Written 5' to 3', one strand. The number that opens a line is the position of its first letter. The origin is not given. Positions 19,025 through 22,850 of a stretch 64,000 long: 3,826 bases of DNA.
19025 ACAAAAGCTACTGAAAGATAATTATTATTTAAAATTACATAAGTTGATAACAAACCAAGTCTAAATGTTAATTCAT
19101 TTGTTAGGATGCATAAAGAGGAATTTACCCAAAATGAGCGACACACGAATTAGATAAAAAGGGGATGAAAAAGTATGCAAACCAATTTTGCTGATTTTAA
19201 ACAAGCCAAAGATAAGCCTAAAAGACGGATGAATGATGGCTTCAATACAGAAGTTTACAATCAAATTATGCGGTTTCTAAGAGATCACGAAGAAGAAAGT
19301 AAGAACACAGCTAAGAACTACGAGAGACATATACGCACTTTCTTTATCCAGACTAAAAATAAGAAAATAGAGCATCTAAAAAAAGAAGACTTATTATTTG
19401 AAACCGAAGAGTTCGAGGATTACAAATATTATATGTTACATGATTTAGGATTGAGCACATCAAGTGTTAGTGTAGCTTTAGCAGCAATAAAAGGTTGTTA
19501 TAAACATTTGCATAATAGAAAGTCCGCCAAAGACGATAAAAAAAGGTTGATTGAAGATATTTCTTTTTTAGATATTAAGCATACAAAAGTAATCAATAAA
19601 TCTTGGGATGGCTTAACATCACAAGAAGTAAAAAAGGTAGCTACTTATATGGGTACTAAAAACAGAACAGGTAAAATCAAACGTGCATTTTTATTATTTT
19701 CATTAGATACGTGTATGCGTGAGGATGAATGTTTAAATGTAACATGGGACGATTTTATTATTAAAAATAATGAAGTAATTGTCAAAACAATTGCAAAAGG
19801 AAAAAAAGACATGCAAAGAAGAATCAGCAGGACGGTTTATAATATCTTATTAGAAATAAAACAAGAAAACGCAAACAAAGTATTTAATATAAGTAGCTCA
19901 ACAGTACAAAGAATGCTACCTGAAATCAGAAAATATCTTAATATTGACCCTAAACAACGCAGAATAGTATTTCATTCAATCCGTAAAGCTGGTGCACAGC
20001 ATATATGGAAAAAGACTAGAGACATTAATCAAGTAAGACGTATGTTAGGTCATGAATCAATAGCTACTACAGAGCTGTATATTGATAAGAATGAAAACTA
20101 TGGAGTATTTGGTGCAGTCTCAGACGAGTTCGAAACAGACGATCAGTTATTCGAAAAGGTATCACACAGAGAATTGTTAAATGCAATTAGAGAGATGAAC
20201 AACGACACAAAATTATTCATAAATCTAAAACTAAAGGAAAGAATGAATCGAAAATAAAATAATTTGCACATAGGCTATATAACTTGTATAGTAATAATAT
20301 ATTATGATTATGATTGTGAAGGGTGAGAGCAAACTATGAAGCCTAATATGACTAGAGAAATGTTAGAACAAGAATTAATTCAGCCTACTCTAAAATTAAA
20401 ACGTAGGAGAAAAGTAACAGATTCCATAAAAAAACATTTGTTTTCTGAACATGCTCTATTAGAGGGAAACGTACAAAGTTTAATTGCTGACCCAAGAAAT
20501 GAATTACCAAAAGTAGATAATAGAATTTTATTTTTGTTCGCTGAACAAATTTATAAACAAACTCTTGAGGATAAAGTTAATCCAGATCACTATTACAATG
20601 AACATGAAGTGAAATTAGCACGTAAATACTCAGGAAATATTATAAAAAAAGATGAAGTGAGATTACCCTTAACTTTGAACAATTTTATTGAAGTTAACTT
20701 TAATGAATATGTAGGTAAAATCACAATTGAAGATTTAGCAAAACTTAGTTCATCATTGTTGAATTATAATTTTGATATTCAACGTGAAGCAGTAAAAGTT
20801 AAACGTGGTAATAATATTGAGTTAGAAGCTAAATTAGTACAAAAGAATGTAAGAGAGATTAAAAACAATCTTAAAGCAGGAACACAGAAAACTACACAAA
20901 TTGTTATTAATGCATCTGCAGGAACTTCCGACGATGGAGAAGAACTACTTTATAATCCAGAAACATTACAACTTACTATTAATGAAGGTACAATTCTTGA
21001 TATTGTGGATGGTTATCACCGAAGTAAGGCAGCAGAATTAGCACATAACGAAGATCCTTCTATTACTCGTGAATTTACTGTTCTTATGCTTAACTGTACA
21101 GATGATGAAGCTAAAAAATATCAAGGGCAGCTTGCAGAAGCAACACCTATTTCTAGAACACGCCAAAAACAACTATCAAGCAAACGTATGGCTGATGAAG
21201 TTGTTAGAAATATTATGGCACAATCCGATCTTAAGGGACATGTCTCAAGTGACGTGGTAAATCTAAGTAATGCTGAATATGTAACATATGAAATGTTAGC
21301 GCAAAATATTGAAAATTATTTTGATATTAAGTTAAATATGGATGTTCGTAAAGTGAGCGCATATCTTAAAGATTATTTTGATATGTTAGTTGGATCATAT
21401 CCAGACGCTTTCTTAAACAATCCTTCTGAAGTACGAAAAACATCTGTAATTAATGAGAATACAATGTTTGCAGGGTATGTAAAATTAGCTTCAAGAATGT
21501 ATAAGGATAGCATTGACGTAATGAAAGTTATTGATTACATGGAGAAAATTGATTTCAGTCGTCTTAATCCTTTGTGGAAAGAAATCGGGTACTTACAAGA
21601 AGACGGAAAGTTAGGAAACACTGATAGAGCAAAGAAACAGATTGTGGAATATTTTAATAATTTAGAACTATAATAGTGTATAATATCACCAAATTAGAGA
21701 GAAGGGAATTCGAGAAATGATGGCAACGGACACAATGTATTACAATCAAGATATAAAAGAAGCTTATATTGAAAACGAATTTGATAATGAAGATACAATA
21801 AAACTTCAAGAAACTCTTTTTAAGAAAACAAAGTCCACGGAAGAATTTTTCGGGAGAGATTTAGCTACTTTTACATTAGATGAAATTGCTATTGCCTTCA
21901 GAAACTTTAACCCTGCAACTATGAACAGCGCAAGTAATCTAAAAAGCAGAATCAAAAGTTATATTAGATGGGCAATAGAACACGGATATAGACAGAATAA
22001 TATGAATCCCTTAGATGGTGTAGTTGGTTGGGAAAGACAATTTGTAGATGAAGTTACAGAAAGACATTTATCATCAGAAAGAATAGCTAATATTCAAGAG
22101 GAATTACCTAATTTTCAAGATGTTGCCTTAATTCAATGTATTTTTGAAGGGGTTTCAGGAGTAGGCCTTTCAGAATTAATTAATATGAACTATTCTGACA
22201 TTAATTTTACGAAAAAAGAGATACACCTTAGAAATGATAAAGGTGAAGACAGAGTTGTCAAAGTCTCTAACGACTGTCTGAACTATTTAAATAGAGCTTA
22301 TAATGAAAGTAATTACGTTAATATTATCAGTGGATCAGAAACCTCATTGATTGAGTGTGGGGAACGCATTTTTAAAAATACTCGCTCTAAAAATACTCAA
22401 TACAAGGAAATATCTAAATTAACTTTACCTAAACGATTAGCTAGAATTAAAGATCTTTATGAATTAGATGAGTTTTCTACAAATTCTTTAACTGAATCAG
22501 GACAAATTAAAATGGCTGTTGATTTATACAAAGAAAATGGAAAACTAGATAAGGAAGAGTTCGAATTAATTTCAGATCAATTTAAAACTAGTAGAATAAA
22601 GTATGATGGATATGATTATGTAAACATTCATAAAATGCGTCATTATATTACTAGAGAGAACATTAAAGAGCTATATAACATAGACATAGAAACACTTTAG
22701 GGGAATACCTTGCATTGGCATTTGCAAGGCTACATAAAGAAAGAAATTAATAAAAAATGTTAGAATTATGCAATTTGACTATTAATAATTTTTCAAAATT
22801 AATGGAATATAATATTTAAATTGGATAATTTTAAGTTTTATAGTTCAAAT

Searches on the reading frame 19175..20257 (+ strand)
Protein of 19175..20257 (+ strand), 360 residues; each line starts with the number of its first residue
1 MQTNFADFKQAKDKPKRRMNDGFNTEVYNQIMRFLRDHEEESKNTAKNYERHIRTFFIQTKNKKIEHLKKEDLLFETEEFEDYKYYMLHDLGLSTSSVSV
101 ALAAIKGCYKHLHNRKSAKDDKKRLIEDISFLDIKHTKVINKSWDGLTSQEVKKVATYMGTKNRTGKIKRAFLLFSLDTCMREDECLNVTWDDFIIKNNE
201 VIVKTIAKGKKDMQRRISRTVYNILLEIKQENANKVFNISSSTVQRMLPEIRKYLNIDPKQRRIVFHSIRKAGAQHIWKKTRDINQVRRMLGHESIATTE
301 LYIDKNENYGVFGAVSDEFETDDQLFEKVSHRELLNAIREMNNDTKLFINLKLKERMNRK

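Call 14: search_protein_families(library=pfam, proteins=[window:19175-20257:+], max_evalue=0.001)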
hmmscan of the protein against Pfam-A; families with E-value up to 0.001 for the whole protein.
window:19175-20257:+ (360 aa): 3 families
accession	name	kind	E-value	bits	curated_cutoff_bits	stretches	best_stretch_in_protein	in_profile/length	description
PF00589.27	Phage_integrase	-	4.3e-19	69.4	27.1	1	147-307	3-170/172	Phage integrase family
PF02899.23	Phage_int_SAM_1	-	0.0001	22.9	22.3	0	33-115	6-82/83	Phage integrase, N-terminal SAM-like domain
PF13495.12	Phage_int_SAM_4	-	0.00034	21.4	27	0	33-116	7-82/85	Phage integrase, N-terminal SAM-like domain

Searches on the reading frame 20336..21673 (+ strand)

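Call 14: search_protein_families(library=pfam, proteins=[window:20336-21673:+], max_evalue=0.001)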
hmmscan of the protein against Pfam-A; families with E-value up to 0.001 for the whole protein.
window:20336-21673:+ (445 aa): 1 family
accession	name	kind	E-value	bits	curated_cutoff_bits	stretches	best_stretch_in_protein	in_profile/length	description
PF14072.11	DndB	-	1.1e-10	41.5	29.1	1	125-438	14-329/338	DNA-sulfur modification-associated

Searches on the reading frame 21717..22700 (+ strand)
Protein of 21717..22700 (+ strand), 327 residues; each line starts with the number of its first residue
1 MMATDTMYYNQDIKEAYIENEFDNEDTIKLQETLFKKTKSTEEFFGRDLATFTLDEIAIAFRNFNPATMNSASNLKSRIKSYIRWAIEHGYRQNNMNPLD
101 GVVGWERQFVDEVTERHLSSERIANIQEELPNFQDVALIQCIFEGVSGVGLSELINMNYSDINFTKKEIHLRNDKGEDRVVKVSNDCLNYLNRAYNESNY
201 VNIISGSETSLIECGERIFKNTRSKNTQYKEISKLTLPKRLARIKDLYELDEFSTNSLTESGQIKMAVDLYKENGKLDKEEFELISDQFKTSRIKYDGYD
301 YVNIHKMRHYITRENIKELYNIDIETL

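Call 14: search_protein_families(library=pfam, proteins=[window:21717-22700:+], max_evalue=0.001)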
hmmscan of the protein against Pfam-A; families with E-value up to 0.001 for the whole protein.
window:21717-22700:+ (327 aa): 3 families
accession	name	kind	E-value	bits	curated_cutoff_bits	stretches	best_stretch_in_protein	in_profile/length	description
PF22822.1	MrpR_N_CB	-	1.9e-20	73.7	27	1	8-88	1-79/79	MrpR, N-terminal core-binding domain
PF22823.1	MrpR_C_cat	-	9.6e-15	55.3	27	1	123-321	7-208/213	MrpR, C-terminal catalytic domain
PF00589.27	Phage_integrase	-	1.5e-06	28.5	27.1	1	148-255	35-129/172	Phage integrase family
